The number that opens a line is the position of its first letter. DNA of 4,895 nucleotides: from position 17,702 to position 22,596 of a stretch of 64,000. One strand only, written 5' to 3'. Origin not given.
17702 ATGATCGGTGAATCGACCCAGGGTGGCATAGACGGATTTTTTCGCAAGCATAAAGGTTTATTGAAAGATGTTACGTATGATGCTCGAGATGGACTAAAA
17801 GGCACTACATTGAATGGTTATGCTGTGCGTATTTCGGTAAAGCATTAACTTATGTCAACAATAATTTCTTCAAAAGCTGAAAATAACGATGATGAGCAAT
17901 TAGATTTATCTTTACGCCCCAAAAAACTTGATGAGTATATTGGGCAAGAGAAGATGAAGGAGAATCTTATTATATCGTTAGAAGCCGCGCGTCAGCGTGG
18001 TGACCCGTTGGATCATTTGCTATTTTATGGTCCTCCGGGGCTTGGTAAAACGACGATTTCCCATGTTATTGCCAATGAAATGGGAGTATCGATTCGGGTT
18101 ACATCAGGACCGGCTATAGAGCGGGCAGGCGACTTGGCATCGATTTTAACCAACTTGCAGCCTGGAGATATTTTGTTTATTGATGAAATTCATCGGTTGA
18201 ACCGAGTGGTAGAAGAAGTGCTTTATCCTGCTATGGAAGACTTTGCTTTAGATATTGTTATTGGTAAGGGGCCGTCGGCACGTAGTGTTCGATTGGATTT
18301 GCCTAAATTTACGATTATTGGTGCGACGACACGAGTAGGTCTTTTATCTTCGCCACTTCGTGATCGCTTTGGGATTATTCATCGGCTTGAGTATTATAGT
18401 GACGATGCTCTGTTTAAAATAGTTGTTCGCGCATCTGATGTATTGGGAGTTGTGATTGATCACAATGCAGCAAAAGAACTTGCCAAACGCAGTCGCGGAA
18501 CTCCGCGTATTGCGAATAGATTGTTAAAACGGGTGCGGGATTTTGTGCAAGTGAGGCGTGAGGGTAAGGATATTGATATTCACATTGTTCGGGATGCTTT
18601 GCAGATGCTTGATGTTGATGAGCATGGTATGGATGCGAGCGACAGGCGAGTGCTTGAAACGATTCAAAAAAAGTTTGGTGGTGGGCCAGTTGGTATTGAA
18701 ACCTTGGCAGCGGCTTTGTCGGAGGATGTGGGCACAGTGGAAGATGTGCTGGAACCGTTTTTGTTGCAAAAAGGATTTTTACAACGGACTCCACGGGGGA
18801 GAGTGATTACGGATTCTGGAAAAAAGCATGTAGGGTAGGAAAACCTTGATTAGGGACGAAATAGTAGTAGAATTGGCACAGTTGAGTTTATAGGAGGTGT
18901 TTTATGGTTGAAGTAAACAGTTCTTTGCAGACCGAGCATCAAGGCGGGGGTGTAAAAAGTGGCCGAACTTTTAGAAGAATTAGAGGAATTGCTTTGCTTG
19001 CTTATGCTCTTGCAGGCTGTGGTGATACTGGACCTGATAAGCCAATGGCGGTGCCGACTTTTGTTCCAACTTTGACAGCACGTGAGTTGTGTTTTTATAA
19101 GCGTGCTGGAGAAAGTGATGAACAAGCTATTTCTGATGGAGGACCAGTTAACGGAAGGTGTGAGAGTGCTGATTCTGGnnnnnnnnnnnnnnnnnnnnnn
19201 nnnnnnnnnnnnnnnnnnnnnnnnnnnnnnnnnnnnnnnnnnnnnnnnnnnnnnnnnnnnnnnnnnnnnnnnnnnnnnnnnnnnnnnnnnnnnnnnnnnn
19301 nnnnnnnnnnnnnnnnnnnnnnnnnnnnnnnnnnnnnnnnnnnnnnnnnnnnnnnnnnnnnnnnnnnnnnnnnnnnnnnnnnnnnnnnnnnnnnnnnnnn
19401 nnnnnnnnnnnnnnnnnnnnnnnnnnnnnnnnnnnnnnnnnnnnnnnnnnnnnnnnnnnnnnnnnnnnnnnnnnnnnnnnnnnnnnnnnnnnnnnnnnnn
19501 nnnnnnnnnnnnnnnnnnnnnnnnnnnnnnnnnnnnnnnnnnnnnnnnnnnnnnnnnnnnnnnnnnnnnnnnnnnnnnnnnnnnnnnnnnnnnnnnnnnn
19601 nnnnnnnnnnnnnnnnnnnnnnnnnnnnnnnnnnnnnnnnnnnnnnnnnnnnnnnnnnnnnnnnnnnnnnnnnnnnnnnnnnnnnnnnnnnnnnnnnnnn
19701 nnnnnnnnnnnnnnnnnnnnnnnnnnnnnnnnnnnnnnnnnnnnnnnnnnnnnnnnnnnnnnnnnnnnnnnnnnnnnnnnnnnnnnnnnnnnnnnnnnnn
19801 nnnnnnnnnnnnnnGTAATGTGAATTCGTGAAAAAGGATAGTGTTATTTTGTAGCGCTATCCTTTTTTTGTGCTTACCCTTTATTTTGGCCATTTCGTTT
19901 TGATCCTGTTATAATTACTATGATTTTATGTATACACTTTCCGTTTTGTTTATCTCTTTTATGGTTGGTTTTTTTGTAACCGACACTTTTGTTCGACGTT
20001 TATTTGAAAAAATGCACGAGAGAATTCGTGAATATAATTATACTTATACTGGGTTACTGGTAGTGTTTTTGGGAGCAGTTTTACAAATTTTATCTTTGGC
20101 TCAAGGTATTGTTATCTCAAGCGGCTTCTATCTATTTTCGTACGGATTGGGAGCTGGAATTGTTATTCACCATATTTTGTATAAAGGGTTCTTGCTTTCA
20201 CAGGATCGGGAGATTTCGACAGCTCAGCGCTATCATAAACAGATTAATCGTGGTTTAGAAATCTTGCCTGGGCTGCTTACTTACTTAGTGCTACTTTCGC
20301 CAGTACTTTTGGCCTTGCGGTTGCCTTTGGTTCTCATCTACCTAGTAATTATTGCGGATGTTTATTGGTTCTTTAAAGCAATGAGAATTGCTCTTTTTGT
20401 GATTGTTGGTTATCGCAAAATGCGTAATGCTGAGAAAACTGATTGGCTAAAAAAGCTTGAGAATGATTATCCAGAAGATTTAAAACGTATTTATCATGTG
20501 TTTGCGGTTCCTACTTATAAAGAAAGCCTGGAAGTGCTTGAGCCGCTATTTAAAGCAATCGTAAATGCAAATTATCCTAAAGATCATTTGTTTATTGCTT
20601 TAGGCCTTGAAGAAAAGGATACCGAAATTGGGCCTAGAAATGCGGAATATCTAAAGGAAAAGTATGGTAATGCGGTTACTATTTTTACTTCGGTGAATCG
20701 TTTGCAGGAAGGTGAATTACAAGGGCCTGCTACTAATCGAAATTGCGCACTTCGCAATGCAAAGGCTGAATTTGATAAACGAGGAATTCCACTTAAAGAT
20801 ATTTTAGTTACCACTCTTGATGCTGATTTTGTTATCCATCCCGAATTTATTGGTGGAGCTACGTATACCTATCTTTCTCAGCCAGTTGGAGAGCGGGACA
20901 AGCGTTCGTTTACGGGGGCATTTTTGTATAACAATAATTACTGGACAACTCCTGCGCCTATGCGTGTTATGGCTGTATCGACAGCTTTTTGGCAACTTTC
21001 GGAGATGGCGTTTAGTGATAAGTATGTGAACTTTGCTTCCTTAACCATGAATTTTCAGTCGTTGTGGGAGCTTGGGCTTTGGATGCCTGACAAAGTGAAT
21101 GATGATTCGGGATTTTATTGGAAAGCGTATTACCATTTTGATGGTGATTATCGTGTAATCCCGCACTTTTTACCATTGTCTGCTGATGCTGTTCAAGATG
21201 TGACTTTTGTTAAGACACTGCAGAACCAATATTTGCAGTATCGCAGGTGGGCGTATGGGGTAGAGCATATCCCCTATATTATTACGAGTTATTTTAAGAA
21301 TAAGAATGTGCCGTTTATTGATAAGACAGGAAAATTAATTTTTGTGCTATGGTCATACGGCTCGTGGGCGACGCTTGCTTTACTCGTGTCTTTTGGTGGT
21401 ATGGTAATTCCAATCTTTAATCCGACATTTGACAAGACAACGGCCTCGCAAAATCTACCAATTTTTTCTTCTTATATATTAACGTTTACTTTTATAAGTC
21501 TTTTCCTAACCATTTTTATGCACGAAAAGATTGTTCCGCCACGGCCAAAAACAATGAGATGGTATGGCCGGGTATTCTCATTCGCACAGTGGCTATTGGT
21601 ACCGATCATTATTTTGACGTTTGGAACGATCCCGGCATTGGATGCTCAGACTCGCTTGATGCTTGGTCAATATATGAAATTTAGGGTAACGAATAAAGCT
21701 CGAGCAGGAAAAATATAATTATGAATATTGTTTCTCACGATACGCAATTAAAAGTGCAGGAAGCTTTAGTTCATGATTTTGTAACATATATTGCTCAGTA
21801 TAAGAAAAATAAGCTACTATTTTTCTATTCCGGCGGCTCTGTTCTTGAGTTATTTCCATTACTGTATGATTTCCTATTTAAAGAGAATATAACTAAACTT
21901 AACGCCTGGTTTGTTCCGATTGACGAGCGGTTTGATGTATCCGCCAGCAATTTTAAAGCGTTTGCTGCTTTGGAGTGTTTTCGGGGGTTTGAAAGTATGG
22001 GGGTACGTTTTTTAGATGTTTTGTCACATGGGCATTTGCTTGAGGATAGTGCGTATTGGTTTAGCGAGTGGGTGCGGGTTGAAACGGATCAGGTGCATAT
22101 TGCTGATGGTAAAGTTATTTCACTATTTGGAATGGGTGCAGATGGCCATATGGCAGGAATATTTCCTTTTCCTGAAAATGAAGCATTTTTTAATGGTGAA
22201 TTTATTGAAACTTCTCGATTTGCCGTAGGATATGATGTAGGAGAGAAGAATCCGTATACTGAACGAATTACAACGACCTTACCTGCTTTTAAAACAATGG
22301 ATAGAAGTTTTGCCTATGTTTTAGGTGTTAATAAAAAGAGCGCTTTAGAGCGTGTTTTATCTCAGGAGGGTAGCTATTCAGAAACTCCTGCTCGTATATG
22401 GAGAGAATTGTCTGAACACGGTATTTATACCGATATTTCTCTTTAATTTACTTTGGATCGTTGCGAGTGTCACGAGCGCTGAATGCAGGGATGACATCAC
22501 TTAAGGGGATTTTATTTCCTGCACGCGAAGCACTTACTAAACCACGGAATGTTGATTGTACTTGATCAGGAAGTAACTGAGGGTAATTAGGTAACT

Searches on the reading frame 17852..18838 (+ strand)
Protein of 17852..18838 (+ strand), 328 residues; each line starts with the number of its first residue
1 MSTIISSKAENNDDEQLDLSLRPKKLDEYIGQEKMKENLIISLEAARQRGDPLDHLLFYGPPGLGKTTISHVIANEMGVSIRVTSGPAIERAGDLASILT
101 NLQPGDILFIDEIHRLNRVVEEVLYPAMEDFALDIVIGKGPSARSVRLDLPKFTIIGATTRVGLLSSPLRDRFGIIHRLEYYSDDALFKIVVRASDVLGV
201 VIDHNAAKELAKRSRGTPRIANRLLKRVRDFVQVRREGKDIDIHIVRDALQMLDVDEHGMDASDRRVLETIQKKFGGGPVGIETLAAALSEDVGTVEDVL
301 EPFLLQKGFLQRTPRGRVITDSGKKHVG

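Call 39: search_protein_families(library=pfam, proteins=[window:17852-18838:+], max_evalue=0.001)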
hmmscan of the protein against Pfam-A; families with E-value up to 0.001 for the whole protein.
window:17852-18838:+ (328 aa): 7 families
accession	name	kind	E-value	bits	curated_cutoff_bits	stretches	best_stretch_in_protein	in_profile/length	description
PF05496.18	RuvB_N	-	5.6e-82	273.6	27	1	21-179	1-159/159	Holliday junction DNA helicase RuvB P-loop domain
PF17864.7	AAA_lid_4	-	3.7e-28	97.5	27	1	182-256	1-74/74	RuvB AAA lid domain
PF05491.19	RuvB_C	-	1.9e-24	85.8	24.7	1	257-327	1-71/72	RuvB C-terminal winged helix domain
PF00004.35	AAA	-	3.1e-21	76.6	21.2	1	56-179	1-129/131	ATPase family associated with various cellular activities (AAA)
PF07728.20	AAA_5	-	1.2e-08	35.5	22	1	55-173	1-139/139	AAA domain (dynein-related subfamily)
PF01078.27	Mg_chelatase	-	0.00022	21.1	20.3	0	28-74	4-43/207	Magnesium chelatase, subunit ChlI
PF13191.12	AAA_16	-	0.00084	20.3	32.6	0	43-91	16-63/167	AAA ATPase domain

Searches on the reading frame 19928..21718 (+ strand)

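Call 39: search_protein_families(library=pfam, proteins=[window:19928-21718:+], max_evalue=0.001)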
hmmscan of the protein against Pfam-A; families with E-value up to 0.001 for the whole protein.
window:19928-21718:+ (596 aa): 2 families
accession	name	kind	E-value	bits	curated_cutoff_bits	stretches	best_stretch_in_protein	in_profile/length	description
PF13641.12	Glyco_tranf_2_3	-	0.00011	22.8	27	1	192-374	5-161/230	Glycosyltransferase like family 2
PF00535.33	Glycos_transf_2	-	0.00023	21.6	23.3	0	193-308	3-96/168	Glycosyl transferase family 2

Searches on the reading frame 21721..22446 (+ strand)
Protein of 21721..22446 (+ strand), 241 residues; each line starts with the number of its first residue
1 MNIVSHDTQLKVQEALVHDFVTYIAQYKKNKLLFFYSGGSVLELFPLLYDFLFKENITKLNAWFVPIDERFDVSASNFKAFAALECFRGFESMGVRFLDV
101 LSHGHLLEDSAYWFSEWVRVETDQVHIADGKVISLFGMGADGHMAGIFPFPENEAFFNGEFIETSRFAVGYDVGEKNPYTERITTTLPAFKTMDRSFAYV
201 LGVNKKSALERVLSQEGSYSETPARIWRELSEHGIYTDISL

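Call 39: search_protein_families(library=pfam, proteins=[window:21721-22446:+], max_evalue=0.001)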
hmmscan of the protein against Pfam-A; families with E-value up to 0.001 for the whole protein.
window:21721-22446:+ (241 aa): 1 family
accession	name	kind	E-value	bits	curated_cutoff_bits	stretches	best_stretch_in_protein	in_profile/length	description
PF01182.26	Glucosamine_iso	-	2.7e-13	50.7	27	1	15-227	9-216/225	Glucosamine-6-phosphate isomerases/6-phosphogluconolactonase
